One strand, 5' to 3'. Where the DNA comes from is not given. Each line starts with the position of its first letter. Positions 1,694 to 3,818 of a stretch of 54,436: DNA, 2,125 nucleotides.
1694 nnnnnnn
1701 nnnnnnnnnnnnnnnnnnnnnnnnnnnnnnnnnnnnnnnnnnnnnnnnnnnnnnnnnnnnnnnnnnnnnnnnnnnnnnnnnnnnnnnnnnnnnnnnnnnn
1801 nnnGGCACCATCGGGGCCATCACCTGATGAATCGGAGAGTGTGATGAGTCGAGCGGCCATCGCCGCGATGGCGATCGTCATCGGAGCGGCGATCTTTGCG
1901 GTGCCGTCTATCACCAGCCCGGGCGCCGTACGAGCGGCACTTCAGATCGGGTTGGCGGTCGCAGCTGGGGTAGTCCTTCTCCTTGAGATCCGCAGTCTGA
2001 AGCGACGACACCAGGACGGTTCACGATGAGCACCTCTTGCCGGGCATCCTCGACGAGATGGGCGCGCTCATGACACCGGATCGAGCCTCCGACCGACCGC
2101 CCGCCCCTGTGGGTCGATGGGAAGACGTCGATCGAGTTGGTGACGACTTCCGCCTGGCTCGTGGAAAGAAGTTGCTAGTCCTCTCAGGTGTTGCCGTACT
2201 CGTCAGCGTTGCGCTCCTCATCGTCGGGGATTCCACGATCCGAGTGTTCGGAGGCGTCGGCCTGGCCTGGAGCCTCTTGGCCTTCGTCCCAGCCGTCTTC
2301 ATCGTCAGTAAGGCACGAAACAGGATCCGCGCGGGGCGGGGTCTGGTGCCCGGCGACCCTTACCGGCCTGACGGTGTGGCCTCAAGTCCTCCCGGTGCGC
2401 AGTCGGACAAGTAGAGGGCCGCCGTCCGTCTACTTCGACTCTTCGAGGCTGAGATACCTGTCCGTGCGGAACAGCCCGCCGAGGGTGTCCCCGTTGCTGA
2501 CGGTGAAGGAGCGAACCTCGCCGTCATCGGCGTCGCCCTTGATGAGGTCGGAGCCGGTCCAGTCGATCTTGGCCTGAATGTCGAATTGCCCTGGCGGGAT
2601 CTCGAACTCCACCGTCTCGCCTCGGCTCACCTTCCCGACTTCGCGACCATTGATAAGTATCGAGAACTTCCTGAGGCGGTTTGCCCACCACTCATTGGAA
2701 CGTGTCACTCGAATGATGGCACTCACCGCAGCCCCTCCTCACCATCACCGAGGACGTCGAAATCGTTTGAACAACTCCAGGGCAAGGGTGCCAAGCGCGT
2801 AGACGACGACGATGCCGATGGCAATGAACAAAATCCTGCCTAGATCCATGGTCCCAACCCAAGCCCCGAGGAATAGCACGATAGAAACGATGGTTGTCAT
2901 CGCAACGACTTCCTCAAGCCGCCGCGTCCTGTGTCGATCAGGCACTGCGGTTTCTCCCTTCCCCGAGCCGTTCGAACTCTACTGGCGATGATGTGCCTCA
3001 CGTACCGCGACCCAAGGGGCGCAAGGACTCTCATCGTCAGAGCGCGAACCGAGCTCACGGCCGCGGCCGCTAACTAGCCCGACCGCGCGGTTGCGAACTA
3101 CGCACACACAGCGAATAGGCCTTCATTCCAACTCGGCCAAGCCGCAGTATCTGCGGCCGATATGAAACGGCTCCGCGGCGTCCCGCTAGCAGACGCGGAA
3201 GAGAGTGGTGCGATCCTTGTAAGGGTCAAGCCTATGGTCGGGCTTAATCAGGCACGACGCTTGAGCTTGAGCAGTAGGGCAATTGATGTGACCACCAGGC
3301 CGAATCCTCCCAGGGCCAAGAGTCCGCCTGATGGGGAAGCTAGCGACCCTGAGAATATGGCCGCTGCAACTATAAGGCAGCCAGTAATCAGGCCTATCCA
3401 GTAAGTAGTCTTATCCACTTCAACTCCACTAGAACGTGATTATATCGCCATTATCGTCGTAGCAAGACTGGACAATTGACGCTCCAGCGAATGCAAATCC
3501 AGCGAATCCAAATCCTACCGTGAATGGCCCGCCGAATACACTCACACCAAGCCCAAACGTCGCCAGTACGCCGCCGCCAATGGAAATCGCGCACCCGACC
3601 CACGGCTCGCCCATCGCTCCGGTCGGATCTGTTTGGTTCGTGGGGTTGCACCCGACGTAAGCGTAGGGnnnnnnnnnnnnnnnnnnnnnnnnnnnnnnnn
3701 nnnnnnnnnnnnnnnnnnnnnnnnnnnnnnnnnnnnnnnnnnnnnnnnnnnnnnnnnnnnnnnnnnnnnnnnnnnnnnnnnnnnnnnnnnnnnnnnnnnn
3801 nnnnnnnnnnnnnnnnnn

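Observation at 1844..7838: Rhs toxin with a very short glycine-rich membrane-like C-terminal domain and a family of paralogous 2-TM immunity candidates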

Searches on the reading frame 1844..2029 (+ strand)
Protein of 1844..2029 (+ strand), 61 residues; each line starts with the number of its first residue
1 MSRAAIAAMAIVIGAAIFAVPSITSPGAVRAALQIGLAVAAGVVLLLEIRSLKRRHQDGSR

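Call 3: search_protein_families(library=pfam, proteins=[window:1844-2029:+], max_evalue=0.1)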
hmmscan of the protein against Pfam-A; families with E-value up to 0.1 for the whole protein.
window:1844-2029:+ (61 aa): 2 families
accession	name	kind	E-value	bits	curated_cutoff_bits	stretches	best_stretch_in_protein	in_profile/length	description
PF11992.13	TgpA_N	-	0.0073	15.8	30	1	3-57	98-152/333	TgpA N-terminal domain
PF14015.11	DUF4231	-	0.054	14.4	24.7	1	4-58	17-69/103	Protein of unknown function (DUF4231)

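Call 6: search_protein_families(library=ncbifam, proteins=[window:1844-2029:+], max_evalue=1)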
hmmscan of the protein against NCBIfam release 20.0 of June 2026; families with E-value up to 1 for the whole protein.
window:1844-2029:+ (61 aa): 2 families
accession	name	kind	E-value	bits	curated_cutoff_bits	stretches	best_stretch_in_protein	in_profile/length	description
NF004172.0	PRK05640.1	equivalog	0.021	15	156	1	4-50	52-96/152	putative monovalent cation/H+ antiporter subunit B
NF041882.1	PA3371_fam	equivalog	0.092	13.7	50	1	1-46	1-45/60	PA3371 family protein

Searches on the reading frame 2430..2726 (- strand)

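Call 3: search_protein_families(library=pfam, proteins=[window:2430-2726:-], max_evalue=0.1)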
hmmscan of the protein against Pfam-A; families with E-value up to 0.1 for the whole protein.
window:2430-2726:- (98 aa): 1 family
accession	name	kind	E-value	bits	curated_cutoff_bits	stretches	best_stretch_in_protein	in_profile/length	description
PF11008.14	DUF2846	-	0.00094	19.7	34.3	1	3-54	5-57/92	Protein of unknown function (DUF2846)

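Call 6: search_protein_families(library=ncbifam, proteins=[window:2430-2726:-], max_evalue=1)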
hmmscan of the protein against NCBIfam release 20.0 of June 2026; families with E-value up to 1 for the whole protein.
window:2430-2726:- (98 aa): 0 families

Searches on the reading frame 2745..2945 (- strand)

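Call 3: search_protein_families(library=pfam, proteins=[window:2745-2945:-], max_evalue=0.1)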
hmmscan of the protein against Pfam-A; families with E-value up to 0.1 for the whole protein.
window:2745-2945:- (66 aa): 2 families
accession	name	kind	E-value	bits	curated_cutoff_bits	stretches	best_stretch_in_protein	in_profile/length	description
PF04956.18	TrbC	-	0.045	14.4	27.9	1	15-50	55-90/98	TrbC/VIRB2 pilin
PF25587.1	Rv2743c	-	0.055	13.6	27.7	1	6-64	24-82/237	Rv2743c family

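Call 6: search_protein_families(library=ncbifam, proteins=[window:2745-2945:-], max_evalue=1)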
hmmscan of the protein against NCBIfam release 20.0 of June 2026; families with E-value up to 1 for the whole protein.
window:2745-2945:- (66 aa): 6 families
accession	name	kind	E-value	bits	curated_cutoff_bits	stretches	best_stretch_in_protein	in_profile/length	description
NF041436.1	Wzy_Strepto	subfamily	0.006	15.8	450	1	12-62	61-111/395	oligosaccharide repeat unit polymerase Wzy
NF008510.0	PRK11427.1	equivalog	0.01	14.4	821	1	10-54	423-466/683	multidrug efflux transporter permease subunit MdtO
NF008480.0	PRK11380.1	equivalog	0.019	14.3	386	1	13-65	43-97/353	hypothetical protein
NF047839.1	PspM_Rv2743c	equivalog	0.054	13.4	80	1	5-64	8-67/220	phage shock envelope stress response protein PspM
TIGR03923.1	T7SS_EccE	equivalog_domain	0.11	11.4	108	1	16-54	6-44/344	type VII secretion protein EccE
NF043039.1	HgcAB_like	equivalog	0.13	11.9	285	1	7-62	153-208/350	HgcAB-like fusion protein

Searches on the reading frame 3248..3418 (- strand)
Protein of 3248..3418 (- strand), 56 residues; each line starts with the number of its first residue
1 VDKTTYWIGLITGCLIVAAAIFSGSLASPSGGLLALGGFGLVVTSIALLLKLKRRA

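Call 3: search_protein_families(library=pfam, proteins=[window:3248-3418:-], max_evalue=0.1)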
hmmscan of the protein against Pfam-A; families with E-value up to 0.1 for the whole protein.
window:3248-3418:- (56 aa): 2 families
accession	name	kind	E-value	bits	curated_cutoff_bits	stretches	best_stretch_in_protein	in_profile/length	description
PF14110.11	DUF4282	-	0.012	16.6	27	1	3-49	14-57/86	Domain of unknown function (DUF4282)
PF24838.2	8xMP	-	0.099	12.9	30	1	4-47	22-66/136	Octameric membrane protein family (8xMP)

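Call 6: search_protein_families(library=ncbifam, proteins=[window:3248-3418:-], max_evalue=1)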
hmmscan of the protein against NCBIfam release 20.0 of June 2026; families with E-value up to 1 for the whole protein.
window:3248-3418:- (56 aa): 0 families

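Call 8: find_homologous_proteins(query=window:3248-3418:-, max_evalue=0.01)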
Query window:3248-3418:-: 1 candidates shared short words with the query, none scored E <= 0.01.

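Call 12: find_encoding_contigs(protein=window:3248-3418:-, flank=10000, max_places=6)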
Protein window:3248-3418:- (56 aa): no gene with exactly this product is on record in the collection.
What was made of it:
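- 3248..3418 (-): Unannotated 56-aa two-TM ORF with a KLKRRA tail; the cognate immunity candidate. Not on record as a called gene (call 12).
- Checked: That ORF is absent from a 153-billion-gene index, so it really is unannotated (call 12).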

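Call 98: predict_structure(protein=window:3248-3418:-)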
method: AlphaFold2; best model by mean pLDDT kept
length: 56 residues; sequences in the alignment: 1
mean_pLDDT: 78.0   pTM: 0.44
mean pLDDT of the five models: 78.0, 77.1, 75.5, 73.6, 67.0
residues with pLDDT >= 90: 0; 70-90: 46; 50-70: 10; < 50: 0
segments of 3 or more residues with pLDDT < 50: none
pLDDT, mean of each block of 10 residues (from residue 1): 79 84 71 77 84 70
secondary structure, 60 per line:
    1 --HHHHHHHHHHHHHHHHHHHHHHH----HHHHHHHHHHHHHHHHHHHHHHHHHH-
elements in order: H3-25 H30-55
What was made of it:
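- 3248..3418 (-): AF2 predicts helices 3-25 and 30-55, pLDDT 78 (call 98).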

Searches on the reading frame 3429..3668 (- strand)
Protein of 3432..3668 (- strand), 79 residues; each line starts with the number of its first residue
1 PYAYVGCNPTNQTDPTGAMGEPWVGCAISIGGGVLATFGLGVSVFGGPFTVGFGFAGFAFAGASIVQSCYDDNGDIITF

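Call 5: search_protein_families(library=pfam, proteins=[window:3432-3668:-], max_evalue=10)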
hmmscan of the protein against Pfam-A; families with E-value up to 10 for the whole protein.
seq(79 aa): 0 families

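Call 20: search_protein_representatives(protein=window:3429-3629:-)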
Query: 66 residues. Proteins with E-value up to 0.001 (for the whole library): 2; up to 1e-10: 0; up to 1e-30: 0. The best 2 are listed.
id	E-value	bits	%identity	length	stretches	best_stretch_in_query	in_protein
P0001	1.5e-06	44.2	53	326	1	1-62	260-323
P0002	5.7e-04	36.1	34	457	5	18-54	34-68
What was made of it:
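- On Tse5-CT family: Phmmer against 1.84e9 proteins returned only P0001 (call 20).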

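Call 24: find_homologous_proteins(query=A1, max_evalue=0.1)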
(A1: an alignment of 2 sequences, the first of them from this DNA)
Query A1 (2 sequences): 191 candidates shared short words with the query, none scored E <= 0.1.

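Call 25: find_encoding_contigs(protein=P0001, flank=5000, max_places=6)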
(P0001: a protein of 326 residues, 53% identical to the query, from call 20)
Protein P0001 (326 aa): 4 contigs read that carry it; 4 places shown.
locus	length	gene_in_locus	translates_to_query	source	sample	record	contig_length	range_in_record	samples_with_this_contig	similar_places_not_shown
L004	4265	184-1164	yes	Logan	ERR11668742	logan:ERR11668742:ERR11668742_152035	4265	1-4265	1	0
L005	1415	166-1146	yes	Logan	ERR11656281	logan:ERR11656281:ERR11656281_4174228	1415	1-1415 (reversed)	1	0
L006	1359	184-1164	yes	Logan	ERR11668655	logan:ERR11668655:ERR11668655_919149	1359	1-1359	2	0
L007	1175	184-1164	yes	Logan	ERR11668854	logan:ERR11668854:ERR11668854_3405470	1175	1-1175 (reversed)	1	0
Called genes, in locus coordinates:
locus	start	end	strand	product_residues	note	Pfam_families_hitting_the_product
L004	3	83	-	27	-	?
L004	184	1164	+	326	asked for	PF05593:RHS_repeat (weak), PF25023:TEN_YD-shell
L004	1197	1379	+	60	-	-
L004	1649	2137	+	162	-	-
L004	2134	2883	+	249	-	-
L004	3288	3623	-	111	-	PF13683:rve_3, PF13333:rve_2 (weak)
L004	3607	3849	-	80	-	-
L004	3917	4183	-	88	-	PF02796:HTH_7 (weak), PF13384:HTH_23 (weak), PF13404:HTH_AsnC-type (faint), PF08281:Sigma70_r4_2 (weak), PF13412:HTH_24 (faint)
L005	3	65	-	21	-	?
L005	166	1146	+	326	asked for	PF05593:RHS_repeat (weak), PF25023:TEN_YD-shell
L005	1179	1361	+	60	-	-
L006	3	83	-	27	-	?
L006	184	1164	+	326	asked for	PF05593:RHS_repeat (weak), PF25023:TEN_YD-shell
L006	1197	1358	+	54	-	?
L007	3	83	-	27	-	?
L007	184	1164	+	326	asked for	PF05593:RHS_repeat (weak), PF25023:TEN_YD-shell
